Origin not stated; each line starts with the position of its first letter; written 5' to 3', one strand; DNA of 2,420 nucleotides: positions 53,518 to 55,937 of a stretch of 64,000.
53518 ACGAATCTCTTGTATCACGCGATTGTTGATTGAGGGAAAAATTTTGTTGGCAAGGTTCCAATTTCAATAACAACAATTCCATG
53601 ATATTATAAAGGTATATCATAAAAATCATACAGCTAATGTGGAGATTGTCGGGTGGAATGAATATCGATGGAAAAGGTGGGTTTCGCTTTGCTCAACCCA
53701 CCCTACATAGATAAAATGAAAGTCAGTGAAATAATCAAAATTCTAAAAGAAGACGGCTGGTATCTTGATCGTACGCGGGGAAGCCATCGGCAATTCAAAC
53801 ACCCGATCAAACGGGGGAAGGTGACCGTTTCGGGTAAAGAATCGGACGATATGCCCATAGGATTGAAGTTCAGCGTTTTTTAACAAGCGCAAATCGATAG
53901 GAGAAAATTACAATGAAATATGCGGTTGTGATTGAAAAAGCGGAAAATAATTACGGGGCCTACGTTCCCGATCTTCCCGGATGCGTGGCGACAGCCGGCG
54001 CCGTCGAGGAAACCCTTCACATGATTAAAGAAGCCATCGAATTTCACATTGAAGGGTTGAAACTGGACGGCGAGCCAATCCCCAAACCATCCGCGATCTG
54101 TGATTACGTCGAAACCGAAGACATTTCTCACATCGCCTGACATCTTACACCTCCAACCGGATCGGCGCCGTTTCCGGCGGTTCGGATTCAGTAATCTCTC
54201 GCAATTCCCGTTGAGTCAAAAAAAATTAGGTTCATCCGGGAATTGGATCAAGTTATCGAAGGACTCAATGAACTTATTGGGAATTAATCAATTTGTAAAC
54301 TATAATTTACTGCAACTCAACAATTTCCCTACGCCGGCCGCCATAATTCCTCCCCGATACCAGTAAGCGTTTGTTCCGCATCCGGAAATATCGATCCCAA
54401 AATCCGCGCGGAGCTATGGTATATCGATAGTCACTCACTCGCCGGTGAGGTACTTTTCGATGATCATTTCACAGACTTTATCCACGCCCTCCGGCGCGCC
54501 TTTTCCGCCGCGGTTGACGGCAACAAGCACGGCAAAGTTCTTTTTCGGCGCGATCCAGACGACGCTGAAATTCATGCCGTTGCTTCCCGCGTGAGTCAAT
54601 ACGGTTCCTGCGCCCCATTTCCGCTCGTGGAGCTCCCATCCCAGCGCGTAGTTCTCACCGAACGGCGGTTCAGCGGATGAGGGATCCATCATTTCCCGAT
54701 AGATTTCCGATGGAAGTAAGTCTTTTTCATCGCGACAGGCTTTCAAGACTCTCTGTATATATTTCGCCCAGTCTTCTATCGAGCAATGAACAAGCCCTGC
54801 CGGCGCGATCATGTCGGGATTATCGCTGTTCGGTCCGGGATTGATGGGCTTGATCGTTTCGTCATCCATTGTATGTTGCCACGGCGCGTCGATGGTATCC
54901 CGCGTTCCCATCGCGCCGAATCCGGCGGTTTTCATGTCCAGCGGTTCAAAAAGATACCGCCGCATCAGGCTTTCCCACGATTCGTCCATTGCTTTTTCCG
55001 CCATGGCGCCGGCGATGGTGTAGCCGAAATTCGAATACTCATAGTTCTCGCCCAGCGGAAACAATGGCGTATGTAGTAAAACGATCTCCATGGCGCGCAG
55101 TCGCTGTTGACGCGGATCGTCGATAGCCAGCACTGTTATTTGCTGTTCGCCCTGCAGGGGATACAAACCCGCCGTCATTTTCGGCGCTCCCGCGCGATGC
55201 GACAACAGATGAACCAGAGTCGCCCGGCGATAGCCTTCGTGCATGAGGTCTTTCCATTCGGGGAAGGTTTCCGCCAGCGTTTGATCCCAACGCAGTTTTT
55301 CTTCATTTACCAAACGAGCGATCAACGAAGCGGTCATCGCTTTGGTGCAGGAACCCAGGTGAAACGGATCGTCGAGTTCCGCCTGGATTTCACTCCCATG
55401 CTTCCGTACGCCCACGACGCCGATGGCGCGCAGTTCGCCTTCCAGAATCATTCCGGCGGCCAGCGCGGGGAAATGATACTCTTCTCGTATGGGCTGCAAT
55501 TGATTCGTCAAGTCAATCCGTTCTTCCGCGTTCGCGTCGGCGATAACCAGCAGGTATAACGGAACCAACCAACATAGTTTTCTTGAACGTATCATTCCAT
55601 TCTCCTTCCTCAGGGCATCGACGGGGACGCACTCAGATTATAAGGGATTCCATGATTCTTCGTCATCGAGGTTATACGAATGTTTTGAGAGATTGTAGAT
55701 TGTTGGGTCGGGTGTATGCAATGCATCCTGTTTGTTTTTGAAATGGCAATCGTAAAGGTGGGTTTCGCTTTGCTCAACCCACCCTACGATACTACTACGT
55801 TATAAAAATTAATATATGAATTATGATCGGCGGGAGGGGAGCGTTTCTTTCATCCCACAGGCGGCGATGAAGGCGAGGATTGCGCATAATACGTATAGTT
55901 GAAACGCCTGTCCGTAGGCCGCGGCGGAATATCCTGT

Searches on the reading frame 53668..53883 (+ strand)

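Call 8: search_protein_families(library=pfam, proteins=[window:53668-53883:+], max_evalue=0.01)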
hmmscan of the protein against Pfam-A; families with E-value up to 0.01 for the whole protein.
window:53668-53883:+ (71 aa): 1 family
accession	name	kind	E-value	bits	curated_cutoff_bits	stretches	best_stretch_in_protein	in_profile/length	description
PF07927.17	HicA_toxin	-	2.9e-16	59.8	27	1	20-66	2-48/58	HicA toxin of bacterial toxin-antitoxin,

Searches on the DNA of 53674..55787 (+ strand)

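Call 74: search_dna_similar(query=window:53674-55787:+, collection=plasmids, mode=distant, max_rows=10)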
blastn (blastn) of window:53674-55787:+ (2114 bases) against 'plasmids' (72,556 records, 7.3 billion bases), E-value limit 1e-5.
No match.

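Call 75: search_dna_similar(query=window:53674-55787:+, collection=phages, mode=distant, max_rows=10)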
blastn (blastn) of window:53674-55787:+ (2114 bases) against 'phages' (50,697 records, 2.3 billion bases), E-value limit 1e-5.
No match.

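Call 76: search_dna_similar(query=window:55755-55787:-, collection=plasmids, mode=distant, max_evalue=10, max_rows=25)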
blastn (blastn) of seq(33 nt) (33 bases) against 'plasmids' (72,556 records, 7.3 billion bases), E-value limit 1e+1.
Records with a match: 290; places in all: 309; records where one place covers at least 80% of the query: 4.
Best place of each record, by identity: >=99% 279; 90-95% 7; 80-90% 4.
By first word of the organism name: Enterococcus 273; Klebsiella 4; Candidatus 2; Pseudomonas 2; Lactococcus 2; Vagococcus 2; Pseudoalteromonas 1; Methylomonas 1; Limosilactobacillus 1; Corynebacterium 1; and 1 more.
By predicted mobility (MOB-suite, as given by PLSDB): mobilizable 159; non-mobilizable 108; conjugative 23.
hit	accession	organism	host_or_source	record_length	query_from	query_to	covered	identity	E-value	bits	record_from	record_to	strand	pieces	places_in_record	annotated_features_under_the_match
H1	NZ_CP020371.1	Candidatus Thiodictyon syntrophicum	meromictic lake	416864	1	32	97%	84.4%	9e-1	37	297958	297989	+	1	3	none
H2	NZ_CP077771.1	Pseudoalteromonas shioyasakiensis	Haliotis discus hannai,plate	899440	1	29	88%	89.7%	7e-2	40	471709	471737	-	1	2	none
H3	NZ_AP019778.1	Methylomonas koyamae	-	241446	1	29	88%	89.7%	7e-2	40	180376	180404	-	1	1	none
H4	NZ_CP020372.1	Candidatus Thiodictyon syntrophicum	meromictic lake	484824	1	29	88%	86.2%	9e-1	36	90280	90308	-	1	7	none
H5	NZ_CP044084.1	Pseudomonas luteola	Homo sapiens,clinical isolate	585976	10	33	73%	91.7%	9e-1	36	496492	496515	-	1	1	AAA domain-containing protein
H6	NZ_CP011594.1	Klebsiella oxytoca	Homo sapiens,Perirectal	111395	1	23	70%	91.3%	3e+0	34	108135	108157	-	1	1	phage N-6-adenine-methyltransferase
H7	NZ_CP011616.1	Klebsiella oxytoca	Homo sapiens,Urine/Genitourinary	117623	1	23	70%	91.3%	3e+0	34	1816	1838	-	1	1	phage N-6-adenine-methyltransferase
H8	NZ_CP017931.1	Klebsiella oxytoca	Homo sapiens,blood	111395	1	23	70%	91.3%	3e+0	34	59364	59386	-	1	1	phage N-6-adenine-methyltransferase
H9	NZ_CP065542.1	Limosilactobacillus reuteri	Yak,cell culture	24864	7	29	70%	91.3%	3e+0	34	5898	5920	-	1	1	none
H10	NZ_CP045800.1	Pseudomonas syringae USA011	stream water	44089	7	29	70%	91.3%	3e+0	34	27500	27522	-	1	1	ribosomal protein L7/L12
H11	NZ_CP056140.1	Klebsiella michiganensis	culture,Wastewater influent sample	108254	1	23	70%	91.3%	3e+0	34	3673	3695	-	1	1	phage N-6-adenine-methyltransferase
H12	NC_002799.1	Lactococcus lactis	-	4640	10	27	55%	100.0%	3e+0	34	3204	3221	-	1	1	none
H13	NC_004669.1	Enterococcus faecalis V583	-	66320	10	27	55%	100.0%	3e+0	34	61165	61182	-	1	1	none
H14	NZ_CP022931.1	Enterococcus durans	Drosophila melanogaster Oregon-R ...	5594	10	27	55%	100.0%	3e+0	34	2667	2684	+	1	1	none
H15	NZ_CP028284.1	Enterococcus faecalis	Homo sapiens,eye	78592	10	27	55%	100.0%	3e+0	34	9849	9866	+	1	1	none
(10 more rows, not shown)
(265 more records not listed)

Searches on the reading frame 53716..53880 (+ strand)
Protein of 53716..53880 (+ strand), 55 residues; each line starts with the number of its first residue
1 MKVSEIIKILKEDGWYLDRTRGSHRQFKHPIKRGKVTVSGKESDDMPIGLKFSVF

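Call 62: search_protein_families(library=pfam, proteins=[window:53716-53880:+], max_evalue=0.01)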
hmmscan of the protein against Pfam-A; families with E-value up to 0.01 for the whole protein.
seq(55 aa): 1 family
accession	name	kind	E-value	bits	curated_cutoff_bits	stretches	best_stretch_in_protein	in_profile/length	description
PF07927.17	HicA_toxin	-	1.7e-16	60.5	27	1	4-50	2-48/58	HicA toxin of bacterial toxin-antitoxin,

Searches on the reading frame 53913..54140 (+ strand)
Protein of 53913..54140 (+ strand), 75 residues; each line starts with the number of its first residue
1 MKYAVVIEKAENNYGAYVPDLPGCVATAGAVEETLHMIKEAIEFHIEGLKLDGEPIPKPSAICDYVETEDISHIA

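Call 8: search_protein_families(library=pfam, proteins=[window:53913-54140:+], max_evalue=0.01)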
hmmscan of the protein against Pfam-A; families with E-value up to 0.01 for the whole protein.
window:53913-54140:+ (75 aa): 2 families
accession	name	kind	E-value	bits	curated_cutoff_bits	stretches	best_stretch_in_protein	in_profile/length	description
PF15919.11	HicB_lk_antitox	-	1.9e-15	57.5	27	1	3-71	1-70/123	HicB_like antitoxin of bacterial toxin-antitoxin system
PF21748.3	UPF0150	-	0.00016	22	27.3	1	8-46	13-53/64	UPF0150-like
